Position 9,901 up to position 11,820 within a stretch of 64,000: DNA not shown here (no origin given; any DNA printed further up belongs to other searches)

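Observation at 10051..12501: Divergent gene pair: an ATP-grasp/MobA-like nucleotidyltransferase fusion and a second, divergent UMP-kinase-like amino-acid-kinase paralog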

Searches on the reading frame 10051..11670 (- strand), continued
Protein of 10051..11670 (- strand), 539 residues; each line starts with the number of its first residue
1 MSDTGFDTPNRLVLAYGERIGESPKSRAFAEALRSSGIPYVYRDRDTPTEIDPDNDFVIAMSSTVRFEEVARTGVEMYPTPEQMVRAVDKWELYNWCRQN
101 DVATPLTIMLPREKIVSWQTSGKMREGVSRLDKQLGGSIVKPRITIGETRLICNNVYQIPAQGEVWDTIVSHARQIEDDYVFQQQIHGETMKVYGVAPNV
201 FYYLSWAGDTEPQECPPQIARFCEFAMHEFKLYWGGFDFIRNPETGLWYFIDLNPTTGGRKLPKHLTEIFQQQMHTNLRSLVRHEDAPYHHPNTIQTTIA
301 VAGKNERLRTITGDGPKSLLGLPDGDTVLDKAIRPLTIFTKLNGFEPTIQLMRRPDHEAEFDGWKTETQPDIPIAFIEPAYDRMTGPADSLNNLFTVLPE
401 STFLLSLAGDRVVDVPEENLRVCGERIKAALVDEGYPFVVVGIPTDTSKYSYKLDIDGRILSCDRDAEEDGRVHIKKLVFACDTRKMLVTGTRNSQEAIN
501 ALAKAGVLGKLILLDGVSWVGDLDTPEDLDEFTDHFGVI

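Call 49: search_protein_families(library=pfam, proteins=[L011:4023-5213:+, L016:2046-2801:-, L017:1914-2318:+, L010:5048-5794:+, L005:1168-1893:-, L010:7589-8338:-, L010:8345-8995:-, L014:219-1250:+], max_evalue=0.1)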
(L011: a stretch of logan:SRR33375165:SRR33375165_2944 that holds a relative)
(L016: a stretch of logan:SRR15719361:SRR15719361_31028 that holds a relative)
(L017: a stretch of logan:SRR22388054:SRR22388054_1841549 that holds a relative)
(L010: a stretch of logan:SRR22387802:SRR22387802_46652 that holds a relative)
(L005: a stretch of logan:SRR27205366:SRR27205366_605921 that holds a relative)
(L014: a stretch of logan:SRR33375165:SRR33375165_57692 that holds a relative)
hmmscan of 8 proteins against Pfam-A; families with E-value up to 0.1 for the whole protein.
L011:4023-5213:+ (396 aa): 1 family
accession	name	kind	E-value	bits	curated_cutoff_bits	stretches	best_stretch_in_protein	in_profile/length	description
PF19798.5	Sulfotransfer_5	-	0.074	12.9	23.2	0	228-321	138-221/226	Sulfotransferase domain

L016:2046-2801:- (251 aa): 0 families

L017:1914-2318:+ (134 aa): 0 families

L010:5048-5794:+ (248 aa): 2 families
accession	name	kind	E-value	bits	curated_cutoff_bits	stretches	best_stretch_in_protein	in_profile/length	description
PF00696.33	AA_kinase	-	8.7e-14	52.3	24.9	1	9-217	3-230/234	Amino acid kinase family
PF23394.1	DUF7102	-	0.018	15.4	27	1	5-72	105-172/176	Domain of unknown function (DUF7102)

L005:1168-1893:- (241 aa): 2 families
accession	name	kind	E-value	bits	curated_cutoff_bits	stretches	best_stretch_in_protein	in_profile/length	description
PF00696.33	AA_kinase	-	4.8e-18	66.2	24.9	1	12-216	2-233/234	Amino acid kinase family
PF02254.24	TrkA_N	-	0.052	14.3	23.8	0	52-107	1-61/116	TrkA-N domain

L010:7589-8338:- (249 aa): 5 families
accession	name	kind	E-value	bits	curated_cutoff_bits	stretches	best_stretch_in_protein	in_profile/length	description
PF13419.12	HAD_2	-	8.4e-11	42.7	23.8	2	163-222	122-177/178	Haloacid dehalogenase-like hydrolase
PF13242.12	Hydrolase_like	-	2.1e-10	40.8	22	1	179-224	3-49/75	HAD-hyrolase-like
PF00702.32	Hydrolase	-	1.5e-09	39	26.4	1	8-217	2-191/191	haloacid dehalogenase-like hydrolase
PF05761.20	5_nucleotid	-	0.00045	19.7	28.5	1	53-138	147-229/460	5' nucleotidase family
PF08282.18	Hydrolase_3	-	0.041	14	20.9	0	187-218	194-224/255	haloacid dehalogenase-like hydrolase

L010:8345-8995:- (216 aa): 1 family
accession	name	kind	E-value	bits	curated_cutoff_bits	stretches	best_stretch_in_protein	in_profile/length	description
PF00156.33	Pribosyltran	-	0.014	15.2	26.3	1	61-166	23-114/158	Phosphoribosyl transferase domain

L014:219-1250:+ (344 aa): 1 family
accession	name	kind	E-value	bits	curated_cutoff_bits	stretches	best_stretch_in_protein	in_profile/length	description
PF22451.2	NirdL-like_HTH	-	0.089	12.8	27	0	256-280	19-43/47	Siroheme decarboxylase NirDL-like HTH domain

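Call 58: find_related_loci(query=A5, collection=genome_contigs, flank=8000)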
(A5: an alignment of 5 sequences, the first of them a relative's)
Query A5 (539 aa) in genome_contigs; peptide patterns used: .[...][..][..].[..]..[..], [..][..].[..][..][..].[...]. (x = any residue, [..] = any of these).
84 stretches matched a pattern, but none encodes a relative of the query by tblastn (E <= 1e-3).

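Call 59: find_related_loci(query=A5, collection=metagenome_contigs, flank=8000)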
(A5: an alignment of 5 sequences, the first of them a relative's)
Query A5 (539 aa) in metagenome_contigs; peptide patterns used: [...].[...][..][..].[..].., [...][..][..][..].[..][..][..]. (x = any residue, [..] = any of these).
387 stretches matched a pattern, but none encodes a relative of the query by tblastn (E <= 1e-3).

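Call 62: search_protein_families(library=ncbifam, proteins=[L010:5048-5794:+, L005:1168-1893:-, L005:3870-4571:+, L011:4023-5213:+], max_evalue=0.01)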
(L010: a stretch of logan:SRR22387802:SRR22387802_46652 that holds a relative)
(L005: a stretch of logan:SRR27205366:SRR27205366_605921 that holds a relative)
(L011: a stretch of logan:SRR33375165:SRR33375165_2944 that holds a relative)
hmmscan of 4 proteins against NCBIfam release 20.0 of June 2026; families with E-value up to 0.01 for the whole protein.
L010:5048-5794:+ (248 aa): 3 families
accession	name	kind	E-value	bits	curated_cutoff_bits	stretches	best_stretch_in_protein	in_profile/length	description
TIGR02076.1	pyrH_arch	equivalog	3e-34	118.6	158.05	1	9-242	1-221/222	UMP kinase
TIGR02075.1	pyrH_bact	equivalog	6.3e-08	32.5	243.9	1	7-149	2-150/233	UMP kinase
NF040647.1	IPPK_Arch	equivalog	0.0068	15.7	120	0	9-59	1-48/259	isopentenyl phosphate kinase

L005:1168-1893:- (241 aa): 3 families
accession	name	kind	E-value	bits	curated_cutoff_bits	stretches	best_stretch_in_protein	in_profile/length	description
TIGR02076.1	pyrH_arch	equivalog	1.8e-34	119.3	158.05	1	15-238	3-221/222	UMP kinase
TIGR02075.1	pyrH_bact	equivalog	1.4e-13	51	243.9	2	11-111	2-97/233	UMP kinase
TIGR01027.1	proB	equivalog_domain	0.009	15.2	186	0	12-61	2-51/363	glutamate 5-kinase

L005:3870-4571:+ (233 aa): 8 families
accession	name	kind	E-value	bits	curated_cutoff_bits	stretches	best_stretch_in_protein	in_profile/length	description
TIGR02076.1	pyrH_arch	equivalog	8.9e-50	169.3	158.05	1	8-231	1-221/222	UMP kinase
TIGR02075.1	pyrH_bact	equivalog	9.7e-11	41.7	243.9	1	9-172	5-182/233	UMP kinase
NF040647.1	IPPK_Arch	equivalog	5.5e-07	29.1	120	1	133-231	159-259/259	isopentenyl phosphate kinase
TIGR01027.1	proB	equivalog_domain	1e-05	24.8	186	1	132-231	149-251/363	glutamate 5-kinase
TIGR02078.1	AspKin_pair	subfamily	2.5e-05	23.8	242.4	1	128-182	181-233/327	putative Pyrococcus aspartate kinase subunit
NF006234.1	PRK08373.1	subfamily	3.1e-05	23.3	237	1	128-171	188-231/338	aspartate kinase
TIGR00656.1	asp_kin_monofn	equivalog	0.00054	19.1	402.25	1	128-172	160-204/407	aspartate kinase, monofunctional class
TIGR00657.1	asp_kinases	subfamily_domain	0.0014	17.8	208.7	1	128-171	194-237/442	aspartate kinase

L011:4023-5213:+ (396 aa): 0 families
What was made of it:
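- On Isopentenyl phosphate kinase (AAK2): The L010 kinase scores E=0.0068, 15.7 bits, against a cutoff of 120 (call 62).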

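Call 83: search_protein_families(library=pfam, proteins=[P0026, P0027, P0028, P0034, P0037, P0038, P0039, P0025], max_evalue=0.01)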
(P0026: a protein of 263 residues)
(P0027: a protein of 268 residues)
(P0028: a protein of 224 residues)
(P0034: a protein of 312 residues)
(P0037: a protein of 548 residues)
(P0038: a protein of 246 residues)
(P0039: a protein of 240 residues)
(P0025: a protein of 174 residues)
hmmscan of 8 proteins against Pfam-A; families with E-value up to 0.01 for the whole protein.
P0026 (263 aa): 0 families

P0027 (268 aa): 0 families

P0028 (224 aa): 0 families

P0034 (312 aa): 2 families
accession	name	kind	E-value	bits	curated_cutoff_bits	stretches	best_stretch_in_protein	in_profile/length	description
PF21068.3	ATPgraspMvdD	-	1.8e-06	28.5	27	1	4-112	4-117/121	MvdD pre-ATP grasp domain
PF02955.21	GSH-S_ATP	-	4.8e-06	26.6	23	1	134-262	11-139/175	Prokaryotic glutathione synthetase, ATP-grasp domain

P0037 (548 aa): 0 families

P0038 (246 aa): 4 families
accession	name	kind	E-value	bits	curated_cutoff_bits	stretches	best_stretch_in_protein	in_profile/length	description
PF12804.13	NTP_transf_3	-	1.1e-14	55.4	27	1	11-129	2-112/160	MobA-like NTP transferase domain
PF00483.29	NTP_transferase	-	9.1e-10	39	21.2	1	10-118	2-115/245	Nucleotidyl transferase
PF01128.25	IspD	-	0.0021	18.3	27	1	9-50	2-40/221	2-C-methyl-D-erythritol 4-phosphate cytidylyltransferase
PF20202.4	DUF6564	-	0.0061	16.7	25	0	54-102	28-80/230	Domain of unknown function (DUF6564)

P0039 (240 aa): 0 families

P0025 (174 aa): 0 families

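Call 85: fold_search(model_id=the predicted structure, library=viral)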
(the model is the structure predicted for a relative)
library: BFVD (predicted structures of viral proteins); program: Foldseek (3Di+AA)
matches with E <= 10: 852; with E <= 0.001: 90
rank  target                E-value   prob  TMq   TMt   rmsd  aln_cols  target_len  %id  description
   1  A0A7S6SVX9            3.8e-12  1.00  0.35  0.34   8.8       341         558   13  Nucleotidyl transferase domain-containing protein [Bathycoccus sp. RCC716 virus 1]
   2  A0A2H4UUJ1            5.5e-11  1.00  0.33  0.26  24.9       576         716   11  Glycosyltransferase/phospholipase [Bodo saltans virus]
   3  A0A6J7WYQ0            3.9e-10  1.00  0.33  0.73   4.4       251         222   12  MobA-like NTP transferase domain-containing protein [uncultured Caudovirales phage]
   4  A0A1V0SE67            4.7e-10  1.00  0.32  0.28   4.8       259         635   17  Nucleotidyl transferase domain-containing protein [Indivirus ILV1]
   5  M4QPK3                9.6e-10  1.00  0.31  0.34   5.3       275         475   12  3,4-dihydroxy-2-butanone 4-phosphate synthase [Synechococcus phage S-SKS1]
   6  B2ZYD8                4.2e-09  1.00  0.31  0.62   5.4       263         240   12  Nucleotidyl transferase [Ralstonia phage phiRSL1]
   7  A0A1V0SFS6            7.2e-09  1.00  0.32  0.63   5.1       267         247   14  UDP-N-acetylglucosamine diphosphorylase [Hokovirus HKV1]
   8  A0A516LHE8            2.5e-08  1.00  0.31  0.54   6.5       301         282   12  (no name in the UniProt tables at hand)
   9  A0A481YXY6            1.2e-07  1.00  0.36  0.43   6.7       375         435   10  D-ala D-ala ligase [Marseillevirus LCMAC202]
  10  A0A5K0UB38            1.7e-07  1.00  0.31  0.37   5.3       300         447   12  UDP-N-acetylglucosamine diphosphorylase [Yasminevirus sp. GU-2018]
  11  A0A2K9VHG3            1.7e-07  1.00  0.31  0.53   6.6       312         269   11  ATP-grasp domain-containing protein [Pseudomonas phage Bjorn]
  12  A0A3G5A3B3            2.2e-07  1.00  0.33  0.38   6.7       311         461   12  Mannose-1-phosphate guanylyltransferase 1 [Harvfovirus sp.]
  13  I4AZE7                2.5e-07  1.00  0.29  0.57   4.0       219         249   16  (no name in the UniProt tables at hand)
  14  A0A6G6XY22            3.0e-07  1.00  0.33  0.57   6.0       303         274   10  (no name in the UniProt tables at hand)
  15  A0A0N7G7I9            3.2e-07  1.00  0.30  0.29  20.7       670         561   10  dTDP-D-glucose 4,6-dehydratase/N-acetylglucosamine-1-phosphate urydiltransferase fusion protein [Chrysochromulina ericina virus CeV-01B]
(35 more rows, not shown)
